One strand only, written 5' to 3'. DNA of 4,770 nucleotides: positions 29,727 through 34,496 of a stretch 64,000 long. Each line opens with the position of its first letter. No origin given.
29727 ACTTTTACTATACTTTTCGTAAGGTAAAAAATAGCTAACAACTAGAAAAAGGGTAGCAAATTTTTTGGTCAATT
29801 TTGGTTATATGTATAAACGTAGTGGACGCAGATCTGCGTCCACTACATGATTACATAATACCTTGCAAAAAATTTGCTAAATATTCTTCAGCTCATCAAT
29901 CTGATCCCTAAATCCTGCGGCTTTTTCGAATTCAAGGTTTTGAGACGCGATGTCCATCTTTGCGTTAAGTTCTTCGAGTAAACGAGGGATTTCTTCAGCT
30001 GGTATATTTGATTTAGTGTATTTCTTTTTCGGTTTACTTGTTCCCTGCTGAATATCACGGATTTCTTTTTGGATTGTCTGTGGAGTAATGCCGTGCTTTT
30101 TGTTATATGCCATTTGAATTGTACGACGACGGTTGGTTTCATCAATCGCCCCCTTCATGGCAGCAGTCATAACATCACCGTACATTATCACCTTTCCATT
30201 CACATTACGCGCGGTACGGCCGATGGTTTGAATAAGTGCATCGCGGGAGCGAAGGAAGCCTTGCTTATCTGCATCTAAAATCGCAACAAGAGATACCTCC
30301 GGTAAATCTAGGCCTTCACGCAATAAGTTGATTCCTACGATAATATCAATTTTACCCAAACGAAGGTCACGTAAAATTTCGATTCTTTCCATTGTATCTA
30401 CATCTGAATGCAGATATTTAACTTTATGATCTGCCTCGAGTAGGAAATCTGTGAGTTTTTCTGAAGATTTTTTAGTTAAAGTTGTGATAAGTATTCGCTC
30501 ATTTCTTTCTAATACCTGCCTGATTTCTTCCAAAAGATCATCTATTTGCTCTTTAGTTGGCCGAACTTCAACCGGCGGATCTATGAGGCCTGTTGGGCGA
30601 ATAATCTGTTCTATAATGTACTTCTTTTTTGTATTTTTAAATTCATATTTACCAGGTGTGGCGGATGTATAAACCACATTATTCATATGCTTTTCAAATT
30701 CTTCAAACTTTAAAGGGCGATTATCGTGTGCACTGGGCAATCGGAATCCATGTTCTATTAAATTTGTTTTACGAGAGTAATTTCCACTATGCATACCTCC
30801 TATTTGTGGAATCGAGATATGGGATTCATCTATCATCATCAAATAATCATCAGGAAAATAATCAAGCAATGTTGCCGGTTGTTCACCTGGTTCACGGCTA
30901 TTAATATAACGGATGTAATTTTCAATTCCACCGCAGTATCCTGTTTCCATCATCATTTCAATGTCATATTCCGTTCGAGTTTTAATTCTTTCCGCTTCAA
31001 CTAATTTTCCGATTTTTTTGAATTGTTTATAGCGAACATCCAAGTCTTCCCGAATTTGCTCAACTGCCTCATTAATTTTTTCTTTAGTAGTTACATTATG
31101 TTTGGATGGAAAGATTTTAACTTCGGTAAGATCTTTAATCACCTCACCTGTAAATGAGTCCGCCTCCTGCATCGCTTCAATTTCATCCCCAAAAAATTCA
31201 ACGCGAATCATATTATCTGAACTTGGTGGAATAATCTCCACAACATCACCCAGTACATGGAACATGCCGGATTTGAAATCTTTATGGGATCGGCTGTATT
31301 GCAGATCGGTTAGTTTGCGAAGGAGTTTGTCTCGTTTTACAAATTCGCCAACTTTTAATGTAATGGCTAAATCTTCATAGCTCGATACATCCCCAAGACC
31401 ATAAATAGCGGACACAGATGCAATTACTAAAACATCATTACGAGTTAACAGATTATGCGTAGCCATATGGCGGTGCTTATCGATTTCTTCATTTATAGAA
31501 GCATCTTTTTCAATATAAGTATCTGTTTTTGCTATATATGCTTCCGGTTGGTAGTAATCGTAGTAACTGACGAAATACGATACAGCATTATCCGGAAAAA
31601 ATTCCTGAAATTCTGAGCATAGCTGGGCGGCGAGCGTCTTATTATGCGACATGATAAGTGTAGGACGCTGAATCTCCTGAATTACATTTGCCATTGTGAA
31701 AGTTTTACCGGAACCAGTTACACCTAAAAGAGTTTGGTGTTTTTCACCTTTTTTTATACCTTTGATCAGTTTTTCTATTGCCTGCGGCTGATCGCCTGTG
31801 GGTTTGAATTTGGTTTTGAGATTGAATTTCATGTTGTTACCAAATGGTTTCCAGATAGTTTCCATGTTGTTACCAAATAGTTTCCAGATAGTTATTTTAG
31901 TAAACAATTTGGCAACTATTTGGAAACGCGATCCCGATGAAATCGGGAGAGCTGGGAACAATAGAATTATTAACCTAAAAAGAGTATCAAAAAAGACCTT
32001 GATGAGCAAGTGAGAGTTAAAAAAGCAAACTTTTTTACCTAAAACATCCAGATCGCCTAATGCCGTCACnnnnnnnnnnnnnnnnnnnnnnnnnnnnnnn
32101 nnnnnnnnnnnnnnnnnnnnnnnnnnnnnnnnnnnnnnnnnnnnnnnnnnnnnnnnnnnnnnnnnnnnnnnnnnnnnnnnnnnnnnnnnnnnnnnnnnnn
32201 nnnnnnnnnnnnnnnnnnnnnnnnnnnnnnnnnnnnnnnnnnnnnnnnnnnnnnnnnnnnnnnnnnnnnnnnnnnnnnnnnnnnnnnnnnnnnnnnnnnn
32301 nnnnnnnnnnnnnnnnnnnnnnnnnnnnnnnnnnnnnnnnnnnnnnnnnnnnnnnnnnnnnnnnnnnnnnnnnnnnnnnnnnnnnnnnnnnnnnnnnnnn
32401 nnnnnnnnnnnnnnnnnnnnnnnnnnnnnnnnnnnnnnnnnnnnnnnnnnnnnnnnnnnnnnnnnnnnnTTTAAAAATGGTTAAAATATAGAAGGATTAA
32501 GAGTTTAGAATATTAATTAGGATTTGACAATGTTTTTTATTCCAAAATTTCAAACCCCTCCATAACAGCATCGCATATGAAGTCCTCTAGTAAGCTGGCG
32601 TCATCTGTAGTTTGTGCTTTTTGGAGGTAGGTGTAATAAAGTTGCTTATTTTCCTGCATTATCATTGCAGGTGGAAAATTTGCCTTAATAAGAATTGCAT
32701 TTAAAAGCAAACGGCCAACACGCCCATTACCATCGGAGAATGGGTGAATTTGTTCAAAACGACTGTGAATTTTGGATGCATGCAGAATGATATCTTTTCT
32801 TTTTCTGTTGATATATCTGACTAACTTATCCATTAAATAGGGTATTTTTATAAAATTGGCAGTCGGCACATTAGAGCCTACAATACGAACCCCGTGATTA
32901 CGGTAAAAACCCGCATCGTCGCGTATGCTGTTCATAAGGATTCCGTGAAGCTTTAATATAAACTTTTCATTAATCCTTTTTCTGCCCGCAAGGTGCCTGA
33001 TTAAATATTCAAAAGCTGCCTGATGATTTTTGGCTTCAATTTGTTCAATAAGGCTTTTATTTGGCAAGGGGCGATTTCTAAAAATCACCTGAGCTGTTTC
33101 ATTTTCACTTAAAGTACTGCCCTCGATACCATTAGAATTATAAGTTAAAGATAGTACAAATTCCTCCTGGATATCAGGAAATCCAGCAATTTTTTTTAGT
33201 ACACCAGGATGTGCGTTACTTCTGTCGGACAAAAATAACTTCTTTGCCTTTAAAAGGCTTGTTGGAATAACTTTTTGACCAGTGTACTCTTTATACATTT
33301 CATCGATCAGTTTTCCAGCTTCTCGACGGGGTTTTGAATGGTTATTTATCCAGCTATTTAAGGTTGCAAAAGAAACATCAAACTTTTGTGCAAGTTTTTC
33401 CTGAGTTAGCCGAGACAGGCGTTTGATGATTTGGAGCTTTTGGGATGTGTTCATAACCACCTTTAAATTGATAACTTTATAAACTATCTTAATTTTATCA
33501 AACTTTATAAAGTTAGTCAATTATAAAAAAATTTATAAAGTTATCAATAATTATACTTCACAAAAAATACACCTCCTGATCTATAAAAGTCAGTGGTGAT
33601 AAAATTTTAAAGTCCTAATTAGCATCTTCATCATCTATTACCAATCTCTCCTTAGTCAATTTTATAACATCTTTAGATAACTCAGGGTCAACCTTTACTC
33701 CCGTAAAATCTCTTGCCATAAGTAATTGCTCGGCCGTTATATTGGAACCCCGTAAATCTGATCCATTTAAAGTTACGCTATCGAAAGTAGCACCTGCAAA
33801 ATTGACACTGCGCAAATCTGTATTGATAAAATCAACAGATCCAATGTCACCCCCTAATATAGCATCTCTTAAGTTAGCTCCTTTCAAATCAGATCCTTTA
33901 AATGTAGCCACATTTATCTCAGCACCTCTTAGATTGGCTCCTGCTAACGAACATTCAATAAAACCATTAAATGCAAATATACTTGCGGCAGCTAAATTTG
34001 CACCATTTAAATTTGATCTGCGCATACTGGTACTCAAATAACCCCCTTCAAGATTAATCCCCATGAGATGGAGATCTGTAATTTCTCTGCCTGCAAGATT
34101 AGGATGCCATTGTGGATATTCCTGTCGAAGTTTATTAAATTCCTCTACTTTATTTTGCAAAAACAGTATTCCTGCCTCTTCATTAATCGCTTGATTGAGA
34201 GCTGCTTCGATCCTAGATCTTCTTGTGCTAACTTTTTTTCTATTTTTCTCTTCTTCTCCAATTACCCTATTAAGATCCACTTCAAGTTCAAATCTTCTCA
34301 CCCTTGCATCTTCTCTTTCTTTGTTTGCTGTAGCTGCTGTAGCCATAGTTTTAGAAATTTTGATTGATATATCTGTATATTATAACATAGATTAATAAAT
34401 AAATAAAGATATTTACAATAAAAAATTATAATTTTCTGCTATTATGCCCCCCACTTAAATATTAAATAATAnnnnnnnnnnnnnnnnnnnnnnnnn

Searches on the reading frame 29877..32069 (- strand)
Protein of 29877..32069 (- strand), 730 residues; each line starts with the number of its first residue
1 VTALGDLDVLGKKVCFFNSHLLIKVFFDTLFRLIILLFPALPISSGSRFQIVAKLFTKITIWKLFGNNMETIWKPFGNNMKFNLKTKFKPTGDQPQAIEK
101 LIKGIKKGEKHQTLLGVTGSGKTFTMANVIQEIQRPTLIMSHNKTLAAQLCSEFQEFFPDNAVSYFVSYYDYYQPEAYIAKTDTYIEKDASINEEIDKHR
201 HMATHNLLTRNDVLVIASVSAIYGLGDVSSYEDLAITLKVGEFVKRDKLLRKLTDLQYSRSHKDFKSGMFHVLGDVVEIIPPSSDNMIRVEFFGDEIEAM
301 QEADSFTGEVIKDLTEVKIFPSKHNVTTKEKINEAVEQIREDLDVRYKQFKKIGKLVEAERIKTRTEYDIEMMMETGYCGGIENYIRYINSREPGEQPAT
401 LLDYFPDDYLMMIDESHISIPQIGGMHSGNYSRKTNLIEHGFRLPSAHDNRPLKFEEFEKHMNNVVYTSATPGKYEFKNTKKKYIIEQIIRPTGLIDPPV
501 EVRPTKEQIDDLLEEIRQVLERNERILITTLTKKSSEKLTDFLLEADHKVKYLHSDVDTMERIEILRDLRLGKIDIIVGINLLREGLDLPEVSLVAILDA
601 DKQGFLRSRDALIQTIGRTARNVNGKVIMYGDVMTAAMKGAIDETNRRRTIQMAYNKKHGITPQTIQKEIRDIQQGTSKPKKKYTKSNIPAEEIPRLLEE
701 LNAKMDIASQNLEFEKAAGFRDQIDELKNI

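Call 5: search_protein_families(library=pfam, proteins=[window:29877-32069:-], max_evalue=0.001)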
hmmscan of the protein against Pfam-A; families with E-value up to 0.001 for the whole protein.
window:29877-32069:- (730 aa): 6 families
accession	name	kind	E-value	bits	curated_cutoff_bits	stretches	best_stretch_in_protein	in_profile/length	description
PF17757.6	UvrB_inter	-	1.3e-27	96.1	22.9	1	236-324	1-90/91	UvrB interaction domain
PF12344.14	UvrB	-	1.8e-22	79.3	27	1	629-671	1-43/43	Ultra-violet resistance protein B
PF00271.37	Helicase_C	-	2.5e-20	73.2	23.5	1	513-622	7-109/110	Helicase conserved C-terminal domain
PF04851.21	ResIII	-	1.9e-12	47.8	22.5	1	88-190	2-108/164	Type III restriction enzyme, res subunit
PF02151.25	UVR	-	2.5e-10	40.2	21.5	1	696-729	2-35/36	UvrB/uvrC motif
PF00270.35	DEAD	-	1e-05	25.7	26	1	93-164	3-77/167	DEAD/DEAH box helicase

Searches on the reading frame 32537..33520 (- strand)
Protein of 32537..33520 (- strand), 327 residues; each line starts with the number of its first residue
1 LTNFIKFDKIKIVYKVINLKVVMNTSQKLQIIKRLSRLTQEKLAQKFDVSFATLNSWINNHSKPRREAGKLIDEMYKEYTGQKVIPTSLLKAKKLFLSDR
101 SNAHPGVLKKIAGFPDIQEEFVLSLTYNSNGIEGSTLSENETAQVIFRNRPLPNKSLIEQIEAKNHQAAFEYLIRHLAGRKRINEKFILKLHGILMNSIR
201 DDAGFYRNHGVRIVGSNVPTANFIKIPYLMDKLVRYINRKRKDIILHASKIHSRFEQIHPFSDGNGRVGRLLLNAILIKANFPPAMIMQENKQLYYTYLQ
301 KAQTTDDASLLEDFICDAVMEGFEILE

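Call 6: search_protein_families(library=pfam, proteins=[window:32537-33520:-], max_evalue=0.001)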
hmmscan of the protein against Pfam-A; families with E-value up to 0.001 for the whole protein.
window:32537-33520:- (327 aa): 2 families
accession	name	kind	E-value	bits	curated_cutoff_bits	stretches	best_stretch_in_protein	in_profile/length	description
PF02661.23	Fic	-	1.9e-21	77.2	24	1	183-277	2-93/93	Fic/DOC family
PF01381.28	HTH_3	-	4.1e-05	24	23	1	38-68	10-40/55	Helix-turn-helix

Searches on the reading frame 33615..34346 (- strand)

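Call 6: search_protein_families(library=pfam, proteins=[window:33615-34346:-], max_evalue=0.001)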
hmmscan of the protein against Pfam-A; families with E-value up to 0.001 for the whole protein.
window:33615-34346:- (243 aa): 3 families
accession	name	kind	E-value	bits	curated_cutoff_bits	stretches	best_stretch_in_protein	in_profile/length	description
PF00805.28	Pentapeptide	-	5.6e-16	58.2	20.2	2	129-165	3-39/40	Pentapeptide repeats (8 copies)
PF13599.13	Pentapeptide_4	-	1e-11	45.2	38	1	128-202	7-77/78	Pentapeptide repeat region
PF13576.12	Pentapeptide_3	-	5.6e-10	39.7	27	0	169-196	19-47/48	Pentapeptide repeats (9 copies)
